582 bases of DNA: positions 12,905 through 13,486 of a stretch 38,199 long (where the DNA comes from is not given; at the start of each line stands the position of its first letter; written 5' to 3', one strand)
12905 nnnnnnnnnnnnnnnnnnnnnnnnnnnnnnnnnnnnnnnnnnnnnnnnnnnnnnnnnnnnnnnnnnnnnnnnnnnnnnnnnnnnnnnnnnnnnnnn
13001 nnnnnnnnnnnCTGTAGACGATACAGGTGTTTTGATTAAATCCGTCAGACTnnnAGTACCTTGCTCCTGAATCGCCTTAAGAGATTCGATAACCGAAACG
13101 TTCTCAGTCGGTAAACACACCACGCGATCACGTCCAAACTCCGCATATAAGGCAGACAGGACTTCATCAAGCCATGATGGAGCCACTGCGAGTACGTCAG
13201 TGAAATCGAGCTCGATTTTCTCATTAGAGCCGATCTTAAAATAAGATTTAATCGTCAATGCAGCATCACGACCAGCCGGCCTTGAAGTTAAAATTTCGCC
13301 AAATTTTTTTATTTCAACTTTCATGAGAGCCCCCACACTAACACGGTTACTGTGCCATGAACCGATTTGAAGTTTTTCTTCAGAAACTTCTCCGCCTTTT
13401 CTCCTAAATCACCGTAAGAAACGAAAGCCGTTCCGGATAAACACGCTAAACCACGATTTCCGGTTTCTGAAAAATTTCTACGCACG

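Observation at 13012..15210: Repeat-bounded 2.2-kb cassette: wHTH-fused RsbW-like ATPase plus STAS-like partner, divergent from two small secreted Cys-bracketed proteins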

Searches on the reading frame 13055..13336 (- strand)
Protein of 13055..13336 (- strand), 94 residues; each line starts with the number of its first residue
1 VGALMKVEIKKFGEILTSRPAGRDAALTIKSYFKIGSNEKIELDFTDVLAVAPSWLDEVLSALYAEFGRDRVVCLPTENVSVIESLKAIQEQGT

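Call 9: search_protein_families(library=pfam, proteins=[window:13055-13336:-], max_evalue=1)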
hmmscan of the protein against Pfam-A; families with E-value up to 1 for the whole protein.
window:13055-13336:- (94 aa): 1 family
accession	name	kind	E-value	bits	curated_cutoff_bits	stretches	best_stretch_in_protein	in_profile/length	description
PF14213.11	DUF4325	-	8.3e-08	32.3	23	1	34-71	14-49/64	STAS-like domain of unknown function (DUF4325)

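Call 11: search_protein_families(library=padloc, proteins=[window:13055-13336:-], max_evalue=1)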
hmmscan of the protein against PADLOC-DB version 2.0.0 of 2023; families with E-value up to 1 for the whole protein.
window:13055-13336:- (94 aa): 0 families

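Call 12: search_protein_families(library=ncbifam, proteins=[window:13055-13336:-], max_evalue=1)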
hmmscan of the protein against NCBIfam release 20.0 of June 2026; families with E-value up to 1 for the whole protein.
window:13055-13336:- (94 aa): 0 families

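Call 39: find_homologous_proteins(query=window:13055-13324:-)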
Query window:13055-13324:- (90 aa): 192 proteins with E <= 0.001 among 193 candidates; the best 120 are listed.
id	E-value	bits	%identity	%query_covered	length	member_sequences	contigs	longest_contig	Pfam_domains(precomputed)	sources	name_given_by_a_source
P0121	2.9e-50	185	100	100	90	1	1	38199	PF14213.12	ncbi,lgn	-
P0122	6.7e-34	133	67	99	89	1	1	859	PF14213.12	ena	-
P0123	7.6e-34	133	72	98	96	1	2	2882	PF14213.12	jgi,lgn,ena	-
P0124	1.8e-33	131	66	99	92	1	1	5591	PF14213.12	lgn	-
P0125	2.7e-33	131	72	97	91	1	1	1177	PF14213.12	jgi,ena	-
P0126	3.5e-33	131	70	99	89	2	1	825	PF14213.12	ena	-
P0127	3.7e-33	130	68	98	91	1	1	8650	PF14213.12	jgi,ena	-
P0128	8.9e-33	129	70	98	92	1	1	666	PF14213.12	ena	-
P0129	1.4e-32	129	72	98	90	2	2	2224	PF14213.12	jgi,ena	-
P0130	1.4e-32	129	73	98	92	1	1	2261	PF14213.12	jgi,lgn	jgi:hypothetical protein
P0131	1.5e-32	129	69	98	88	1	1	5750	PF14213.12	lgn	-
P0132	1.8e-32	128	68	98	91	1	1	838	PF14213.12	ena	-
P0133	1.9e-32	128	71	97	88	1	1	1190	PF14213.12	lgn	-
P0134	1.9e-32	128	70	98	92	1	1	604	PF14213.12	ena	-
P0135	2.1e-32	128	70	98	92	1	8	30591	PF14213.12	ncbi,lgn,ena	-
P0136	2.7e-32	128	69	98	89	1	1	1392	PF14213.12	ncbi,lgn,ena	-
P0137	3.1e-32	128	67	98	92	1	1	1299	PF14213.12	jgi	jgi:hypothetical protein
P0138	3.4e-32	127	69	99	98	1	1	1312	PF14213.12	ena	-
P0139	5.3e-32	127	70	98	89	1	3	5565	PF14213.12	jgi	jgi:hypothetical protein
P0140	5.8e-32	127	68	98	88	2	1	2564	PF14213.12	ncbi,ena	-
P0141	6.4e-32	127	69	98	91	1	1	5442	PF14213.12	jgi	jgi:hypothetical protein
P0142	8.5e-32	126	71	94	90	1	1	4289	PF14213.12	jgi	-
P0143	9.6e-32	126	71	100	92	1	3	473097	PF14213.12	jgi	jgi:hypothetical protein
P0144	1.0e-31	126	69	98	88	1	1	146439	PF14213.12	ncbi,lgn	-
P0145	1.3e-31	125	71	94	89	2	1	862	PF14213.12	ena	-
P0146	1.4e-31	125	67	100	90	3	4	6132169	PF14213.12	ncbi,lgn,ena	-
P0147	1.7e-31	125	68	98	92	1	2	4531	PF14213.12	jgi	jgi:hypothetical protein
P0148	1.7e-31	125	67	100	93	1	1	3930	PF14213.12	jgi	jgi:hypothetical protein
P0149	2.6e-31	125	67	98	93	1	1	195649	PF14213.12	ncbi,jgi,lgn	ncbi:MAG: STAS-like domain-containing protein [Elusimicrobiota bacterium]|jgi:hypothetical protein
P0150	2.7e-31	125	67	98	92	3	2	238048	PF14213.12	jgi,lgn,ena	jgi:hypothetical protein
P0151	3.1e-31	124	66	98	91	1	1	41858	PF14213.12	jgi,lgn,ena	-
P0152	3.4e-31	124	67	98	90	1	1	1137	PF14213.12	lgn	-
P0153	3.5e-31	124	66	98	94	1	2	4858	PF14213.12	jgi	jgi:hypothetical protein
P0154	3.6e-31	124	68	98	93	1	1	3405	PF14213.12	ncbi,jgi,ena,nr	ncbi:MAG TPA: DUF4325 domain-containing protein [Elusimicrobiota bacterium]|nr:DUF4325 domain-contai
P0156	4.1e-31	124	64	100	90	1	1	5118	PF14213.12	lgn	-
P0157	4.5e-31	124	68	98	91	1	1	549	PF14213.12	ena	-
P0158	4.7e-31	124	72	94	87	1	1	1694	PF14213.12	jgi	-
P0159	5.1e-31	124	69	94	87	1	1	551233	PF14213.12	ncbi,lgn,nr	ncbi:MAG: STAS-like domain-containing protein [Elusimicrobia bacterium]|nr:STAS-like domain-containi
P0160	5.3e-31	124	72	96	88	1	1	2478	PF14213.12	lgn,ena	-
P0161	5.4e-31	124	66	98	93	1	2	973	PF14213.12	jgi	jgi:hypothetical protein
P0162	5.8e-31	123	72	94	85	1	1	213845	PF14213.12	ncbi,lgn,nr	ncbi:MAG: hypothetical protein KCHDKBKB_02713 [Elusimicrobia bacterium]|nr:hypothetical protein [Elu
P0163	6.7e-31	123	64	98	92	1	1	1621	PF14213.12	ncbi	-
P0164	7.1e-31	123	70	96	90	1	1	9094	PF14213.12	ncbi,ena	-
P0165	7.9e-31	123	70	96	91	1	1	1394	PF14213.12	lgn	-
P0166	8.7e-31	123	67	98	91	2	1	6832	PF14213.12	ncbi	-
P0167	9.9e-31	123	69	96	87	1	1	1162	PF14213.12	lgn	-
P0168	1.0e-30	123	67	98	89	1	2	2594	PF14213.12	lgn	-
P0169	1.1e-30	123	71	96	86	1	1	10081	PF14213.12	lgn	-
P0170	1.1e-30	123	66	98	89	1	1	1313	PF14213.12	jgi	jgi:hypothetical protein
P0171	1.3e-30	122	65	98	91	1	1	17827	PF14213.12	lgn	-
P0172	1.4e-30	122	65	98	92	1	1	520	PF14213.12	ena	-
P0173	1.5e-30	122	69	98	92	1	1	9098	PF14213.12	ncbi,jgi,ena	jgi:hypothetical protein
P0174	1.7e-30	122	73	94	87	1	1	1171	PF14213.12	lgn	-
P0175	1.8e-30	122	68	94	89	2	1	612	PF14213.12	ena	-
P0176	1.8e-30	122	67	98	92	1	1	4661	PF14213.12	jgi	jgi:hypothetical protein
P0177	1.9e-30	122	72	94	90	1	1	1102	PF14213.12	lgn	-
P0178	2.1e-30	122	67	98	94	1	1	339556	PF14213.12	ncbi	-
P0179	2.4e-30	122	71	94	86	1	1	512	PF14213.12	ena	-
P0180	2.5e-30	121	65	96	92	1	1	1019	PF14213.12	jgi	jgi:hypothetical protein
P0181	2.8e-30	121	70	98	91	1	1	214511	PF14213.12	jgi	-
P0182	3.3e-30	121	69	94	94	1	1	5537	PF14213.12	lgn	-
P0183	3.5e-30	121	67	98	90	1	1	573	PF14213.12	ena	-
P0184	3.5e-30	121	71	96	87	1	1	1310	PF14213.12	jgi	-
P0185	3.7e-30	121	66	98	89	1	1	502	PF14213.12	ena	-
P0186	4.2e-30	121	70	98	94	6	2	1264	PF14213.12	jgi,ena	jgi:hypothetical protein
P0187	5.3e-30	120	69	94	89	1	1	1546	PF14213.12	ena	-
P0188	5.5e-30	120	69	94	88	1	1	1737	PF14213.12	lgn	-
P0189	5.7e-30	120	68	98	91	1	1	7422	PF14213.12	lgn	-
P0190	6.4e-30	120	65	98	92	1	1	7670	PF14213.12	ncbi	-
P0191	6.9e-30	120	65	98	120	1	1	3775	PF14213.12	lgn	-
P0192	7.1e-30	120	66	94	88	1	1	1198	PF14213.12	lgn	-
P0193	7.1e-30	120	68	98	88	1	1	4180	PF14213.12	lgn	-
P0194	7.3e-30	120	67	94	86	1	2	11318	PF14213.12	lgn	-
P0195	7.3e-30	120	68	98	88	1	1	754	PF14213.12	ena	-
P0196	8.2e-30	120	62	100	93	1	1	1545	PF14213.12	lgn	-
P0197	8.5e-30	120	67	98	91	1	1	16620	PF14213.12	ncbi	ncbi:MAG: STAS-like domain-containing protein [Elusimicrobiota bacterium]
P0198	1.0e-29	120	68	98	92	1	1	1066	PF14213.12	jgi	jgi:hypothetical protein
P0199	1.0e-29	120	63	98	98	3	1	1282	PF14213.12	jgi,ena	-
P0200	1.0e-29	120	69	96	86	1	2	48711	PF14213.12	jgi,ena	-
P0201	1.1e-29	119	64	100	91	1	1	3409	PF14213.12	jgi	jgi:hypothetical protein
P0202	1.1e-29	119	65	99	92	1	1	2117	PF14213.12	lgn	-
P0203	1.1e-29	119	64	100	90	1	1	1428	PF14213.12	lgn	-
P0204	1.1e-29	119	67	98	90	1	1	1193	PF14213.12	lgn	-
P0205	1.2e-29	119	62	94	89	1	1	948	PF14213.12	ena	-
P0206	1.2e-29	119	63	100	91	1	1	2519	PF14213.12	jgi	-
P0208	1.7e-29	119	64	98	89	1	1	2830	PF14213.12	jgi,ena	jgi:hypothetical protein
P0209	1.7e-29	119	64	98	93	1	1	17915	PF14213.12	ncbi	ncbi:MAG: STAS-like domain-containing protein [Myxococcaceae bacterium]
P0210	2.0e-29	119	63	97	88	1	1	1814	PF14213.12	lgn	-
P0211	2.2e-29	118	66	98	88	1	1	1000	PF14213.12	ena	-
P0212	2.8e-29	118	65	98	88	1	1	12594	PF14213.12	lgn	-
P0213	3.0e-29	118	66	94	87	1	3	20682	PF14213.12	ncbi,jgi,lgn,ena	-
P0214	3.1e-29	118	65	98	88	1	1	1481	PF14213.12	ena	-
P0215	3.1e-29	118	68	94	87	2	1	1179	PF14213.12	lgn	-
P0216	3.7e-29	118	67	94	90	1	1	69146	PF14213.12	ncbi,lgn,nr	ncbi:MAG: STAS-like domain-containing protein [Elusimicrobia bacterium]|nr:STAS-like domain-containi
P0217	4.0e-29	118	63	98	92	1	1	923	PF14213.12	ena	-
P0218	4.1e-29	118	66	94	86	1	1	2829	PF14213.12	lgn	-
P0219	4.7e-29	117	64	98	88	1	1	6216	PF14213.12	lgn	-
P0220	5.1e-29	117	66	96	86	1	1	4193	PF14213.12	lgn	-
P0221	5.2e-29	117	69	94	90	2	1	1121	PF14213.12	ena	-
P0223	5.9e-29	117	66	94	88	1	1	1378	PF14213.12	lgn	-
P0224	6.0e-29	117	61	100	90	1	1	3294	PF14213.12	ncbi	-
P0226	6.5e-29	117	66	98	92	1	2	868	PF14213.12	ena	-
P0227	6.6e-29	117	67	94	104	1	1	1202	PF14213.12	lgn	-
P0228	6.6e-29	117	64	98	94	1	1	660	PF14213.12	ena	-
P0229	6.9e-29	117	68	94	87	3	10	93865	PF14213.12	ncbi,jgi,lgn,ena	jgi:hypothetical protein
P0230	7.0e-29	117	64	98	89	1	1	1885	PF14213.12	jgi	-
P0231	7.2e-29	117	65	98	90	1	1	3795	PF14213.12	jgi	-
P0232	1.3e-28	116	67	94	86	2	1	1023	PF14213.12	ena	-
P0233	1.3e-28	116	64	94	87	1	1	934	PF14213.12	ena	-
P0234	1.4e-28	116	63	98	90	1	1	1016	PF14213.12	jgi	jgi:hypothetical protein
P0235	1.5e-28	116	66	94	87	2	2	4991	PF14213.12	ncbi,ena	-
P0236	1.5e-28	116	65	96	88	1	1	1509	PF14213.12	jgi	jgi:hypothetical protein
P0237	1.6e-28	116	62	99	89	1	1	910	PF14213.12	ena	-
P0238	1.8e-28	116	63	98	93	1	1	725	PF14213.12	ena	-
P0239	2.1e-28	115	63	98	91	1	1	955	PF14213.12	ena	-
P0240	2.2e-28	115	61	98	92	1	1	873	PF14213.12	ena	-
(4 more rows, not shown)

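Call 40: find_encoding_contigs(protein=P0121, flank=10000, max_places=3)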
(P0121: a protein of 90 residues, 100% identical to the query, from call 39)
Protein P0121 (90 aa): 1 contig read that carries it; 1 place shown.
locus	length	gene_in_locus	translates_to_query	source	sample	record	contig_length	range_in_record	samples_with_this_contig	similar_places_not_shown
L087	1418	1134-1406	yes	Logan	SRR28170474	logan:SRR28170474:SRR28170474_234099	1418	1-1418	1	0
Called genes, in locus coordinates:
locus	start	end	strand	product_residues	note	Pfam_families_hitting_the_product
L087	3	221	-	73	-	?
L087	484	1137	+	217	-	-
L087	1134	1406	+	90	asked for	PF14213:DUF4325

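Call 63: predict_structure(alignment_id=A2)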
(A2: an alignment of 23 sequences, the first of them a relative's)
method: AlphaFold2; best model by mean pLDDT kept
length: 90 residues; sequences in the alignment: 23
mean_pLDDT: 92.1   pTM: 0.82
mean pLDDT of the five models: 92.1, 91.9, 90.1, 88.2, 85.5
residues with pLDDT >= 90: 72; 70-90: 16; 50-70: 1; < 50: 1
segments of 3 or more residues with pLDDT < 50: none
pLDDT, mean of each block of 10 residues (from residue 1): 94 86 90 92 96 95 94 96 86
secondary structure, 60 per line:
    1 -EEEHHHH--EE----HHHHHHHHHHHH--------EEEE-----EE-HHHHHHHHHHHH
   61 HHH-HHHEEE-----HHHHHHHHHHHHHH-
elements in order: E2-4 H5-8 H17-28 E37-40 H49-63 E68-70 H76-89

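Call 67: fold_search(model_id=the predicted structure, library=pdb)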
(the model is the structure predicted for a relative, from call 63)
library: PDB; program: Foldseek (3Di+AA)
matches with E <= 10: 715; with E <= 0.001: 0
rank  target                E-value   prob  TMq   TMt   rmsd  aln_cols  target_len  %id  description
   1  1sfs                  1.1e-01  0.85  0.57  0.28   4.1        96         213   14  1.07 A crystal structure of an uncharacterized B. stearothermophilus protein (released 2004-03-02)
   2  8q6q_C                2.5e-01  0.18  0.30  0.18   9.9        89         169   19  Structure of human immunity related GTPase Q in complex with GABARAPL2. (released 2024-08-28)
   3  7piv_A                3.2e-01  0.20  0.36  0.22  10.0        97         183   15  Active Melanocortin-4 receptor (MC4R)- Gs protein complex bound to agonist NDP-alpha-MSH at 2.86 A resolution. (released 2021-11-17)
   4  4l1c_A                3.4e-01  0.28  0.38  0.36   5.1        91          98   12  Crystal structure of Dimerized N-terminal Domain of MinC (released 2013-10-23)
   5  2ce7_D                3.6e-01  0.51  0.44  0.13   4.4        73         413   11  EDTA treated (released 2006-02-09)
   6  3if5                  4.4e-01  0.60  0.49  0.14   3.6        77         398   16  Crystal Structure Analysis of Mglu (released 2009-08-04)
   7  7e0w_C                4.4e-01  0.23  0.41  0.29   6.4       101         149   13  Crystal Structure of BCH domain from S. pombe (released 2021-03-31)
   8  4kp1                  4.4e-01  0.21  0.42  0.13   6.0        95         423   14  Crystal structure of IPM isomerase large subunit from methanococcus jannaschii (MJ0499) (released 2014-04-23)
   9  5mrc_KK               4.4e-01  0.13  0.29  0.21   6.4        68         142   13  Structure of the yeast mitochondrial ribosome - Class A (released 2017-02-15)
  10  3t6o_B                4.7e-01  0.60  0.58  0.47   4.4        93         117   13  The Structure of an Anti-sigma-factor antagonist (STAS) domain protein from Planctomyces limnophilus. (released 2011-09-07)
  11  6opc_A                4.7e-01  0.41  0.46  0.08   4.6        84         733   12  Cdc48 Hexamer in a complex with substrate and Shp1(Ubx Domain) (released 2019-07-10)
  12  6oaa_C                4.7e-01  0.16  0.40  0.11   5.7        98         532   15  Cdc48-Npl4 complex processing poly-ubiquitinated substrate in the presence of ADP-BeFx, state 1 (released 2019-07-03)
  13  8k70_C                5.1e-01  0.28  0.44  0.31   6.2        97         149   12  Structural basis for the distinct roles of non-conserved Pro116 and conserved Tyr124 of BCH domain of yeast p50RhoGAP (released 2024-05-29)
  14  7xhl_B                5.4e-01  0.51  0.44  0.11   4.7        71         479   14  Complex structure of a Glucose 6-Phosphate Dehydrogenase from Zymomonas mobilis (released 2023-04-12)
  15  1vc1_A                5.4e-01  0.47  0.53  0.45   5.0        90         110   14  Crystal structure of the TM1442 protein from Thermotoga maritima, a homolog of the Bacillus subtilis general stress re (released 2004-09-28)
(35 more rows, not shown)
